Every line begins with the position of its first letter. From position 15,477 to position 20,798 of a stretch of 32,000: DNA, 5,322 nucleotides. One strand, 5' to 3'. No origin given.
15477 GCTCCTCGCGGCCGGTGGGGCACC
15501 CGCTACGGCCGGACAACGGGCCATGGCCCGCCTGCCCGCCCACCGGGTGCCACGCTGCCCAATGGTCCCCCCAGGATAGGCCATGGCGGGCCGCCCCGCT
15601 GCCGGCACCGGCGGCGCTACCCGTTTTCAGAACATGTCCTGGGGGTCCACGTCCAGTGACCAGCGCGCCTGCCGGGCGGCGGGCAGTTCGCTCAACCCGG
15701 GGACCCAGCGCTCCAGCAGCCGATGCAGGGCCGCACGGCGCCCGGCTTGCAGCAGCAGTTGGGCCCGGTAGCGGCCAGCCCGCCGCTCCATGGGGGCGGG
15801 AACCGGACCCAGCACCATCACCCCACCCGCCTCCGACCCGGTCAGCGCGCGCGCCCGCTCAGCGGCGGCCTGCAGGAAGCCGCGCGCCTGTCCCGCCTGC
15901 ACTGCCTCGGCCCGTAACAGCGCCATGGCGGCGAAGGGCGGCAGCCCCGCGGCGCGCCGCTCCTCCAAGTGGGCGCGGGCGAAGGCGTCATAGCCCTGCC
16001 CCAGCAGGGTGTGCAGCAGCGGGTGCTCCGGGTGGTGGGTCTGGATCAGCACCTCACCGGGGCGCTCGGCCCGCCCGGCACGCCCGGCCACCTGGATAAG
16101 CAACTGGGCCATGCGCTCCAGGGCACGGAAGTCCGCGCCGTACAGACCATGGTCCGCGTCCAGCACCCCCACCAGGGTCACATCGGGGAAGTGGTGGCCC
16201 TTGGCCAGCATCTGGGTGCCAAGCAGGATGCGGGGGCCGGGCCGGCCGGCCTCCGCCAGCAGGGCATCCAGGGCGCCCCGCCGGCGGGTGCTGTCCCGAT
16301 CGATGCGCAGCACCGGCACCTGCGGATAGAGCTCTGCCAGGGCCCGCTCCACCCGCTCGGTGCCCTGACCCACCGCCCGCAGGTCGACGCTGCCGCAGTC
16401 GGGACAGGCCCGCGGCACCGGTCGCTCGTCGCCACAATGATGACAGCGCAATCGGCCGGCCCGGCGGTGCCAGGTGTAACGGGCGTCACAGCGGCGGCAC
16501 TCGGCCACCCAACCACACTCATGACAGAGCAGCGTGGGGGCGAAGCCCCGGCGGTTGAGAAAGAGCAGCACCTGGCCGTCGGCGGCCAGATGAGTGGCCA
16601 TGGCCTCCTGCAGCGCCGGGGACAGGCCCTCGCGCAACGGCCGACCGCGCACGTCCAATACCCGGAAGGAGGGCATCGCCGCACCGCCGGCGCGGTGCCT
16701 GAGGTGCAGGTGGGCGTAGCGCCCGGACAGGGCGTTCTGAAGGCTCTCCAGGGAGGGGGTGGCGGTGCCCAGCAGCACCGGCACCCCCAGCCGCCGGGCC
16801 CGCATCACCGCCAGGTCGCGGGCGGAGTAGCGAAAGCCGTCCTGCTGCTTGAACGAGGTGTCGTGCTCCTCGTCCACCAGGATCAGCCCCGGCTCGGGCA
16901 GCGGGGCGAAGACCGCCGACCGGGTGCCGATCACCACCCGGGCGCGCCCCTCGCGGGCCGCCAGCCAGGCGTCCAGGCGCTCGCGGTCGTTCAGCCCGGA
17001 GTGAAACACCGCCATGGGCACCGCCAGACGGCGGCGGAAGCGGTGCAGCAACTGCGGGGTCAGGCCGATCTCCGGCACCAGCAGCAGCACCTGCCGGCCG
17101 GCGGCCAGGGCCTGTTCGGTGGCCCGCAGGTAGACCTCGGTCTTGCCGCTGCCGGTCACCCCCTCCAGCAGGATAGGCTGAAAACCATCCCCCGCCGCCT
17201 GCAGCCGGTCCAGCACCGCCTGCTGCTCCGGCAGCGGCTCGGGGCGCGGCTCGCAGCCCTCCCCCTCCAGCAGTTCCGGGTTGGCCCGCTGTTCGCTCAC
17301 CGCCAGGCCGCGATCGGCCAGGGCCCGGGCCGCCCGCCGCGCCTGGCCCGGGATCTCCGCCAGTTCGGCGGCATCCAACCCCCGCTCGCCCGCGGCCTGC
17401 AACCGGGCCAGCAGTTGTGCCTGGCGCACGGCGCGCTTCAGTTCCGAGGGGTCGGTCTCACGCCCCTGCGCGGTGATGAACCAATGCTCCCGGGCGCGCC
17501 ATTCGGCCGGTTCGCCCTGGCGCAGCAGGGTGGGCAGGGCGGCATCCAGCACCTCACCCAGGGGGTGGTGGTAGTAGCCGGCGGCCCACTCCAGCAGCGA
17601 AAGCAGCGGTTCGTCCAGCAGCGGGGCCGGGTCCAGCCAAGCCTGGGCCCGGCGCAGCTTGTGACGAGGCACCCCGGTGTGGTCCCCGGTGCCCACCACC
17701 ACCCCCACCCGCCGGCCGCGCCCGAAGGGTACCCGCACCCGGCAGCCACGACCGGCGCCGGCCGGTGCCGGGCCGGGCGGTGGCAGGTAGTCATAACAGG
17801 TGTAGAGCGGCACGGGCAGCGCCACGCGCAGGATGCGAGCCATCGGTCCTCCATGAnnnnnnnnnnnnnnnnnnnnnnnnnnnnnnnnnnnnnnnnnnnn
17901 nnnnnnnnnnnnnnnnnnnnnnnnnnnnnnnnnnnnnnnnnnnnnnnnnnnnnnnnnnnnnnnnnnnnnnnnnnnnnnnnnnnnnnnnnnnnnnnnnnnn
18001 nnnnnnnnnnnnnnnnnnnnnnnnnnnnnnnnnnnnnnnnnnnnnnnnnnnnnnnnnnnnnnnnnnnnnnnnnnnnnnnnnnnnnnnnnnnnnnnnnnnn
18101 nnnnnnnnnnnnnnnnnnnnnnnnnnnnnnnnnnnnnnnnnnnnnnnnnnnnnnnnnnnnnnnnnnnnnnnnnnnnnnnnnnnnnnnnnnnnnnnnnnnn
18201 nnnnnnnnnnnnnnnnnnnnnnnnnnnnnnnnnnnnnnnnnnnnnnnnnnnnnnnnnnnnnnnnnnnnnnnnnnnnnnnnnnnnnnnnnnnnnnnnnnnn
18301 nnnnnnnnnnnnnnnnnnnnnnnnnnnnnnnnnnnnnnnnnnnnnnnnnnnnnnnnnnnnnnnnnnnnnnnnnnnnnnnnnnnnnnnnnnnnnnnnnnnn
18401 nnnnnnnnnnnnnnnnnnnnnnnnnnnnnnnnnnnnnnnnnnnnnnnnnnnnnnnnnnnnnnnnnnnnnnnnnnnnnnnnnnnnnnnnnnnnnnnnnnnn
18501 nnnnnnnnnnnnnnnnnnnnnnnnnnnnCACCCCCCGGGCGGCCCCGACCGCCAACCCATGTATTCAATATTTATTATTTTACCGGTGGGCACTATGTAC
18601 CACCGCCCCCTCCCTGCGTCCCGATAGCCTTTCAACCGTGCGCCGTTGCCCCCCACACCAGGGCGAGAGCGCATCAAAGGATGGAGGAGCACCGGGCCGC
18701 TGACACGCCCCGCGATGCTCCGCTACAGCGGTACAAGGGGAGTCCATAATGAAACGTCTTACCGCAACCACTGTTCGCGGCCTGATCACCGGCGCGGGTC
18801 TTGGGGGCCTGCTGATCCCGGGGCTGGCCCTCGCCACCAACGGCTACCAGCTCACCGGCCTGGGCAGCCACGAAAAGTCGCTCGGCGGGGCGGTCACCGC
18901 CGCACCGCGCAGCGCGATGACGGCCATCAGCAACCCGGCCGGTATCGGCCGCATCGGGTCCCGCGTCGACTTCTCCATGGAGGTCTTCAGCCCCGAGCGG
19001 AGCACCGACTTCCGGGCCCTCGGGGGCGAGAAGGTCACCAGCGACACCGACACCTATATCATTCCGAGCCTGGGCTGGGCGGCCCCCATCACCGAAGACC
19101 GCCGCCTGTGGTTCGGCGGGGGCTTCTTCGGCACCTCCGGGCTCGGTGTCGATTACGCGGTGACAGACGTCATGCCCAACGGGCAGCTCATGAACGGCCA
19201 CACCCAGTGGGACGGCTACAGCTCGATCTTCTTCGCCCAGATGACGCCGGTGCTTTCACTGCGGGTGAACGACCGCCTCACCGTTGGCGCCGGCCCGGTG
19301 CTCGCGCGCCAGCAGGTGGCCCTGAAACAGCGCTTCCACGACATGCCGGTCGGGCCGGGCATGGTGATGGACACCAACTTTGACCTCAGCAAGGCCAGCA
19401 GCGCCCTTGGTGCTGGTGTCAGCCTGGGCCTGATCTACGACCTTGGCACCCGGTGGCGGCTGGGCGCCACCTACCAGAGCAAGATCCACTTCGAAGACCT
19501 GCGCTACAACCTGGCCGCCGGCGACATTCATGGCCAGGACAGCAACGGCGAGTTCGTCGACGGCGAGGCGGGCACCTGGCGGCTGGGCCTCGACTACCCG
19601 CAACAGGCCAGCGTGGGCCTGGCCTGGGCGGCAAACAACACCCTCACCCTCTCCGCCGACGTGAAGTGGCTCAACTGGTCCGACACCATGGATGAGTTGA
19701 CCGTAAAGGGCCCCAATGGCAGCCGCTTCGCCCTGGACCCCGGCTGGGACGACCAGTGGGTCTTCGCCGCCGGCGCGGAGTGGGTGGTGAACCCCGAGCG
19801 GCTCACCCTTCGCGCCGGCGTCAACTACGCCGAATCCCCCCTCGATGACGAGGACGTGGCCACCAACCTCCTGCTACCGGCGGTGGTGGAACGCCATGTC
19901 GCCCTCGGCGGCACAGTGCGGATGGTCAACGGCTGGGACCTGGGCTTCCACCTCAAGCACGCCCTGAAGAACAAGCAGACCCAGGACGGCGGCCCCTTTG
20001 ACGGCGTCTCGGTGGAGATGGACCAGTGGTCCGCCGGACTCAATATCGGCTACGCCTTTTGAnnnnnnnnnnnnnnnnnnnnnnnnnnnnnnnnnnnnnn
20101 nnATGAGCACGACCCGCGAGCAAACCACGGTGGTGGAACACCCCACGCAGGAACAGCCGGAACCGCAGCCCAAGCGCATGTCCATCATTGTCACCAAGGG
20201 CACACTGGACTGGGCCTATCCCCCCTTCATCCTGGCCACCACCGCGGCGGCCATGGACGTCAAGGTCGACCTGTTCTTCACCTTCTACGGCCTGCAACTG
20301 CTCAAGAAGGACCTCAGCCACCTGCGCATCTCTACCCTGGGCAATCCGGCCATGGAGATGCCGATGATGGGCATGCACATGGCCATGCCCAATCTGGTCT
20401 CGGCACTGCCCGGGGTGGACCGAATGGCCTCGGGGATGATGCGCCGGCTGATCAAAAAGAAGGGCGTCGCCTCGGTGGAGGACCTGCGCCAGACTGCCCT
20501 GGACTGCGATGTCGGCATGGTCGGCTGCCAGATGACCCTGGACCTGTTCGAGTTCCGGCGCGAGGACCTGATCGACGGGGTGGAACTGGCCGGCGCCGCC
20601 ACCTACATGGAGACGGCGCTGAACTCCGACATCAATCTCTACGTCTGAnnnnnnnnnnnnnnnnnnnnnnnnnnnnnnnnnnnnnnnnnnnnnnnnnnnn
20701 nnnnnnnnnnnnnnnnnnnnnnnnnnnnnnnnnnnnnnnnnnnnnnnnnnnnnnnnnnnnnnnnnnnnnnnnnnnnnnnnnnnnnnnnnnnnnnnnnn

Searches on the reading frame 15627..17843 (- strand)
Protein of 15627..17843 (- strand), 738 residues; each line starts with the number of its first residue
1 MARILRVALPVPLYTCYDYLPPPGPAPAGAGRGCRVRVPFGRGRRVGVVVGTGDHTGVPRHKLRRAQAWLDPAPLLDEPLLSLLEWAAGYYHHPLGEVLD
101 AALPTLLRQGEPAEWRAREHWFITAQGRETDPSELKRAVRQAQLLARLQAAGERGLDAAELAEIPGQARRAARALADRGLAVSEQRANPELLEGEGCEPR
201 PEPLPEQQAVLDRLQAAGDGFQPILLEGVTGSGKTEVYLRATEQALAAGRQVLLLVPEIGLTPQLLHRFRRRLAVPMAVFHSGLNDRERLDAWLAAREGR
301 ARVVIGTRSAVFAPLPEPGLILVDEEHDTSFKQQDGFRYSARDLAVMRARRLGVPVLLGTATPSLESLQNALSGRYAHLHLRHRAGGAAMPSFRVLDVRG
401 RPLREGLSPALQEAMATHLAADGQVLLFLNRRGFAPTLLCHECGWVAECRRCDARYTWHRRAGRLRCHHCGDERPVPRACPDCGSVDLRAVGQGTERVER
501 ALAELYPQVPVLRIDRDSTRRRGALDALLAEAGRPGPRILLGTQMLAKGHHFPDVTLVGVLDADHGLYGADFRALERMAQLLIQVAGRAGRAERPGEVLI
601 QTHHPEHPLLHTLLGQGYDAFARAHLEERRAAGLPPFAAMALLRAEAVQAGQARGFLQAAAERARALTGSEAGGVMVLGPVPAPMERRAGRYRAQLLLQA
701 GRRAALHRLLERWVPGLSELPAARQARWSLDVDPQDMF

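Call 97: search_protein_families(library=pfam, proteins=[window:15627-17843:-], max_evalue=0.00001)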
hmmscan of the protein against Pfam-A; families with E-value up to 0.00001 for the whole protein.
window:15627-17843:- (738 aa): 7 families
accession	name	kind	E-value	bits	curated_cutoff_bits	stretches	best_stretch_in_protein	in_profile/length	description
PF17764.6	PriA_3primeBD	-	1e-25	89.9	22.7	1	6-104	1-96/96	3'DNA-binding domain (3'BD)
PF18074.6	PriA_C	-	3.6e-24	85.8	26.9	1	636-734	1-95/95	Primosomal protein N C-terminal domain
PF00270.35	DEAD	-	2.4e-15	57.1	26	1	206-369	3-165/167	DEAD/DEAH box helicase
PF04851.21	ResIII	-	7.2e-13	49.2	22.5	1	202-364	3-163/164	Type III restriction enzyme, res subunit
PF18319.7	Zn_ribbon_PriA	-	3.2e-10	40.2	26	1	449-475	1-27/27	PriA DNA helicase Cys-rich region (CRR) domain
PF00271.37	Helicase_C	-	1.3e-07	32.3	23.5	0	528-592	57-109/110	Helicase conserved C-terminal domain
PF21213.3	PriA-like_WH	-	7e-06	26.4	27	0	120-149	4-33/63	Primosomal protein N'-like, winged helix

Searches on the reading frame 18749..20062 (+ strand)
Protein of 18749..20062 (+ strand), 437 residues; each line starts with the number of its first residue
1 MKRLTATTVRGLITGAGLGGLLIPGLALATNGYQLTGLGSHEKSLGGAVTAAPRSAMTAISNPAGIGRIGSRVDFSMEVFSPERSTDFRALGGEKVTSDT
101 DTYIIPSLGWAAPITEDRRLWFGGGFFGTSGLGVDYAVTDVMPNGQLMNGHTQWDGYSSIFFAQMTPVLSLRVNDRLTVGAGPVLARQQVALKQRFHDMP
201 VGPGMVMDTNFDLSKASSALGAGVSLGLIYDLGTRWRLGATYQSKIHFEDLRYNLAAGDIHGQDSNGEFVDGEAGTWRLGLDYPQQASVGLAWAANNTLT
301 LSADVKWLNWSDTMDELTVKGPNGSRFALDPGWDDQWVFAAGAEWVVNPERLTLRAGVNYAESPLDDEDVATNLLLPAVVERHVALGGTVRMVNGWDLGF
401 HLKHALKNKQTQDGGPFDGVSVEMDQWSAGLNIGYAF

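Call 3: search_protein_families(library=pfam, proteins=[window:18749-20062:+], max_evalue=0.01)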
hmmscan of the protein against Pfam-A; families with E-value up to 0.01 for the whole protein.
window:18749-20062:+ (437 aa): 2 families
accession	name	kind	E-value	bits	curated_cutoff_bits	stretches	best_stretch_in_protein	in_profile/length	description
PF03349.22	Toluene_X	-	2.8e-32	112.2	29.7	1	43-392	25-369/421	Outer membrane protein transport protein (OMPP1/FadL/TodX)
PF13505.12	OMP_b-brl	-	0.00031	21.4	28.7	0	194-363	17-155/175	Outer membrane protein beta-barrel domain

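Call 4: search_protein_families(library=ncbifam, proteins=[window:18749-20062:+], max_evalue=0.01)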
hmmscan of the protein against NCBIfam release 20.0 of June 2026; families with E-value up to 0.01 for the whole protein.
window:18749-20062:+ (437 aa): 5 families
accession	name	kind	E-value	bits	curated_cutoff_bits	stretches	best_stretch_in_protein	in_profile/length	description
NF053685.1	BamG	equivalog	5.2e-10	38.9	250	1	41-366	24-332/397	BamG family beta-barrel-assembly machinery protein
NF007988.0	PRK10716.1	equivalog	3.5e-05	22.6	585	1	209-368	207-369/435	long-chain fatty acid transporter FadL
NF050080.1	pilus_FilD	exception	7.8e-05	21.1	970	0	43-98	32-88/549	putative pilus system OmpP1/FadL family transporter FilD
NF033709.1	PorV_fam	subfamily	0.0064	16.1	90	0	38-78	11-51/326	PorV/PorQ family protein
NF041571.1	alkn_up_AupA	equivalog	0.0071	14.9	840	0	305-366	304-364/444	alkane uptake protein AupA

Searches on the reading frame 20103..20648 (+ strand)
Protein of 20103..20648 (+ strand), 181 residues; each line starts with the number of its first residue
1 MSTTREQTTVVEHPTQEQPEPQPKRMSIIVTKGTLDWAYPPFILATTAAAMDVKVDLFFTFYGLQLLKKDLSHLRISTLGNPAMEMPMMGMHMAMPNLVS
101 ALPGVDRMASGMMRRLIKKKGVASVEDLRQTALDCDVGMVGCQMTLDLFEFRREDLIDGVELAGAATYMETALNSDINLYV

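Call 3: search_protein_families(library=pfam, proteins=[window:20103-20648:+], max_evalue=0.01)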
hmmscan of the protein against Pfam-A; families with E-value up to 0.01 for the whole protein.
window:20103-20648:+ (181 aa): 2 families
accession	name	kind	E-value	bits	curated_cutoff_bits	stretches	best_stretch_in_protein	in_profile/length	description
PF13686.11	DrsE_2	-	2.6e-49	167.6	25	1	24-179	3-155/156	DsrE/DsrF/DrsH-like family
PF02635.20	DsrE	-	0.00017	22.2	22.7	0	28-70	5-49/116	DsrE/DsrF-like family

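Call 4: search_protein_families(library=ncbifam, proteins=[window:20103-20648:+], max_evalue=0.01)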
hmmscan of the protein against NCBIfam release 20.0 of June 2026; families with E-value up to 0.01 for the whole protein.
window:20103-20648:+ (181 aa): 1 family
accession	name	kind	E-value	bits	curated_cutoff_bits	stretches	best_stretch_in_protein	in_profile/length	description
NF047629.1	SulfCarrDsrE2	equivalog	5.2e-67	225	210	1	23-181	3-159/159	sulfur carrier protein DsrE2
